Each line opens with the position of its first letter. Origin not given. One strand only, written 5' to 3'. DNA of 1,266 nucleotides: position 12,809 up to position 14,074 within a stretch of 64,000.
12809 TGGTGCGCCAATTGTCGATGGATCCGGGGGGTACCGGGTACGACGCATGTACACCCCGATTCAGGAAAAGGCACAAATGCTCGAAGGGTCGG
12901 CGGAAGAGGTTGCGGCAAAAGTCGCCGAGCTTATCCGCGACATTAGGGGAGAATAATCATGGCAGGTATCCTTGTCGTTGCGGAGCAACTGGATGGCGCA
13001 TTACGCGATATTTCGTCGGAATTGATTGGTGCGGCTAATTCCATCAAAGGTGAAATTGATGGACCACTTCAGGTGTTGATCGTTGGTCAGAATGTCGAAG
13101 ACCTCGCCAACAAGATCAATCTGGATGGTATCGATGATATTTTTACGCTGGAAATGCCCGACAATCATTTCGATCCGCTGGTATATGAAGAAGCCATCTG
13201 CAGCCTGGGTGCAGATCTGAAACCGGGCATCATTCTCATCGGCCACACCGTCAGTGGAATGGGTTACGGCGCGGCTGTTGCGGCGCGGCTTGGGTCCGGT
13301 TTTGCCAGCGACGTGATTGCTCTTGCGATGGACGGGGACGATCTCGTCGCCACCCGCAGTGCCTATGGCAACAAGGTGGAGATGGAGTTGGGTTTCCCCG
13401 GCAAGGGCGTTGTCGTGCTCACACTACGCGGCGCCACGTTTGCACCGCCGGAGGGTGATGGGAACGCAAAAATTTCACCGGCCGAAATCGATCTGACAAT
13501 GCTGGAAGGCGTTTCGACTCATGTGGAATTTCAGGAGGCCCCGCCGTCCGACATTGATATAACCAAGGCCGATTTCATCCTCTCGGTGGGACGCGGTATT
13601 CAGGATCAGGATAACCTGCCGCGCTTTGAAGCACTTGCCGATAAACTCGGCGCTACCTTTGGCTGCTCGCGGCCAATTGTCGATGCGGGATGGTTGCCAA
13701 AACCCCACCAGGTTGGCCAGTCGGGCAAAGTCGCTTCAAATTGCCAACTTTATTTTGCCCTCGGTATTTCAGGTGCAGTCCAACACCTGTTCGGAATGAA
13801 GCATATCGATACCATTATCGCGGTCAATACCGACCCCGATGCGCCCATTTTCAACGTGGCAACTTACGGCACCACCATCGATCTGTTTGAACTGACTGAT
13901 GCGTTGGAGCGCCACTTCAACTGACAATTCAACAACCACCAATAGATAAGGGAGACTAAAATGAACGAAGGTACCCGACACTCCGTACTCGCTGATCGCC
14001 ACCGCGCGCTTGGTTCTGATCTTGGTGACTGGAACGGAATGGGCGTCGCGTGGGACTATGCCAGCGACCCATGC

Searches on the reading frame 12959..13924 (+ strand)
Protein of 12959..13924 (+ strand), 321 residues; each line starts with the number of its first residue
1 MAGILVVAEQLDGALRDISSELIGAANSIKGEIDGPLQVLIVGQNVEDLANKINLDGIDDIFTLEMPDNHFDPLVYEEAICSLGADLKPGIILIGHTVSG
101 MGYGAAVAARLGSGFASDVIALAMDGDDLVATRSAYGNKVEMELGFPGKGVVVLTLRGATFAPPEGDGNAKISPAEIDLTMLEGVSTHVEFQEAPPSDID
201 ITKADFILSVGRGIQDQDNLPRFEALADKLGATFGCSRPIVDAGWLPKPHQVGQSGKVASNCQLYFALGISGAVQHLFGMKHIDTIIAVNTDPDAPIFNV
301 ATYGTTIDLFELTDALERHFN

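Call 3: search_protein_families(library=pfam, proteins=[window:12959-13924:+], max_evalue=0.01)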
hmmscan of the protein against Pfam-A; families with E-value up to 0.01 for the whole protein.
window:12959-13924:+ (321 aa): 2 families
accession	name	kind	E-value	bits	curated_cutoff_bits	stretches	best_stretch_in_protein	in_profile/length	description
PF00766.25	ETF_alpha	-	5.9e-31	106.7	27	1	200-281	1-81/81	Electron transfer flavoprotein FAD-binding domain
PF01012.27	ETF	-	7e-30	104.6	26.7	1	4-172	1-171/181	Electron transfer flavoprotein domain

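Call 4: search_protein_families(library=ncbifam, proteins=[window:12959-13924:+], max_evalue=0.01)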
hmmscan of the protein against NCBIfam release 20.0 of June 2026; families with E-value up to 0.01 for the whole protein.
window:12959-13924:+ (321 aa): 5 families
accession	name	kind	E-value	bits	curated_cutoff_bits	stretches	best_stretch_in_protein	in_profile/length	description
NF042970.1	AcrlCoAredClosAcrA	equivalog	5e-50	170.6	600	2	171-315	206-352/360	acryloyl-CoA reductase electron transfer subunit beta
NF008884.0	PRK11916.1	equivalog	2.8e-32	112.3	528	1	38-316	30-306/312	electron transfer flavoprotein subunit alpha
NF051845.1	EtFlavAlphaProt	equivalog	7.2e-32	110.9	600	1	4-306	93-385/406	electron transfer flavoprotein subunit alpha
NF038209.1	mft_etfA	equivalog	1.1e-29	103.8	240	1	31-320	21-302/303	mycofactocin-associated electron transfer flavoprotein alpha subunit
NF002889.0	PRK03363.1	equivalog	3.5e-26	92.2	549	1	88-316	80-307/313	electron transfer flavoprotein subunit alpha/FixB family protein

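Call 8: search_solved_structures(query=window:12959-13924:+, max_evalue=1e-20)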
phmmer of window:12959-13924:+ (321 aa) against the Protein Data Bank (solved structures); distinct sequences matched with E-value up to 1e-20: 14.
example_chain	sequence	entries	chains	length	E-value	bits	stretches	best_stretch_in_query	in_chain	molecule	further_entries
1o94_D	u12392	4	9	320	1.5e-88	300.2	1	4-317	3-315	ELECTRON TRANSFER FLAVOPROTEIN ALPHA-SUBUNIT | ELECTRON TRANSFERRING FLAVOPROTEIN ALPHA-SUBUNIT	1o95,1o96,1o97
3clu_D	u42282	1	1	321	1.9e-88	299.9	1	1-317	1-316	Electron transfer flavoprotein subunit alpha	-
3clt_D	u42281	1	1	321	4.1e-88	298.8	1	1-317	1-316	Electron transfer flavoprotein subunit alpha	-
3clr_D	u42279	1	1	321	6.1e-88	298.3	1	1-317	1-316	Electron transfer flavoprotein subunit alpha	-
3cls_D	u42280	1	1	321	8.7e-88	297.7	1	1-317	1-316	Electron transfer flavoprotein subunit alpha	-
7qh2_A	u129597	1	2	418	3e-47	164.6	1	3-314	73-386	Lactate dehydrogenase (NAD(+),ferredoxin) subunit LctC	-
6fah_A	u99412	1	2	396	8.1e-47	163.2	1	3-316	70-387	Caffeyl-CoA reductase-Etf complex subunit CarE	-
7koe_B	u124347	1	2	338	3.8e-39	138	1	4-317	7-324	Electron transfer flavoprotein, alpha subunit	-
4kpu_A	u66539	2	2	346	1.5e-38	136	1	8-313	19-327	Electron transfer flavoprotein alpha subunit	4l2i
5ol2_A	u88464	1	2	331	7.9e-38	133.6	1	1-312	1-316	Electron transfer flavoprotein large subunit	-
1efv_A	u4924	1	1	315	4.4e-35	124.6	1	3-314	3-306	ELECTRON TRANSFER FLAVOPROTEIN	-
1t9g_R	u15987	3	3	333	7.8e-35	123.8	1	4-314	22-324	Electron transfer flavoprotein alpha-subunit, mitochondrial | Electron transfer flavoprotein alpha-subunit, mitochondrial precursor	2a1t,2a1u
1efp_A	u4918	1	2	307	1.2e-31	113.3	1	92-314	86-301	PROTEIN (ELECTRON TRANSFER FLAVOPROTEIN)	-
5ow0_A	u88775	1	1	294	2.4e-27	99.2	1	90-312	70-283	Electron transfer flavoprotein, alpha subunit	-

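Call 74: search_solved_structures(query=window:12959-13924:+, max_evalue=1e-80, show_alignments=1)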
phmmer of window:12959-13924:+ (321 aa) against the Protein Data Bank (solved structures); distinct sequences matched with E-value up to 1e-80: 5.
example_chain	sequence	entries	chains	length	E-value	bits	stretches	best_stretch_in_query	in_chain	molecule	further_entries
1o94_D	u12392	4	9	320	1.5e-88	300.2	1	4-317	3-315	ELECTRON TRANSFER FLAVOPROTEIN ALPHA-SUBUNIT | ELECTRON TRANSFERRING FLAVOPROTEIN ALPHA-SUBUNIT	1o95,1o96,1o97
3clu_D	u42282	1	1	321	1.9e-88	299.9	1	1-317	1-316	Electron transfer flavoprotein subunit alpha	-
3clt_D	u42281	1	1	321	4.1e-88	298.8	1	1-317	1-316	Electron transfer flavoprotein subunit alpha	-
3clr_D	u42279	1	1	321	6.1e-88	298.3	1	1-317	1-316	Electron transfer flavoprotein subunit alpha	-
3cls_D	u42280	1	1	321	8.7e-88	297.7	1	1-317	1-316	Electron transfer flavoprotein subunit alpha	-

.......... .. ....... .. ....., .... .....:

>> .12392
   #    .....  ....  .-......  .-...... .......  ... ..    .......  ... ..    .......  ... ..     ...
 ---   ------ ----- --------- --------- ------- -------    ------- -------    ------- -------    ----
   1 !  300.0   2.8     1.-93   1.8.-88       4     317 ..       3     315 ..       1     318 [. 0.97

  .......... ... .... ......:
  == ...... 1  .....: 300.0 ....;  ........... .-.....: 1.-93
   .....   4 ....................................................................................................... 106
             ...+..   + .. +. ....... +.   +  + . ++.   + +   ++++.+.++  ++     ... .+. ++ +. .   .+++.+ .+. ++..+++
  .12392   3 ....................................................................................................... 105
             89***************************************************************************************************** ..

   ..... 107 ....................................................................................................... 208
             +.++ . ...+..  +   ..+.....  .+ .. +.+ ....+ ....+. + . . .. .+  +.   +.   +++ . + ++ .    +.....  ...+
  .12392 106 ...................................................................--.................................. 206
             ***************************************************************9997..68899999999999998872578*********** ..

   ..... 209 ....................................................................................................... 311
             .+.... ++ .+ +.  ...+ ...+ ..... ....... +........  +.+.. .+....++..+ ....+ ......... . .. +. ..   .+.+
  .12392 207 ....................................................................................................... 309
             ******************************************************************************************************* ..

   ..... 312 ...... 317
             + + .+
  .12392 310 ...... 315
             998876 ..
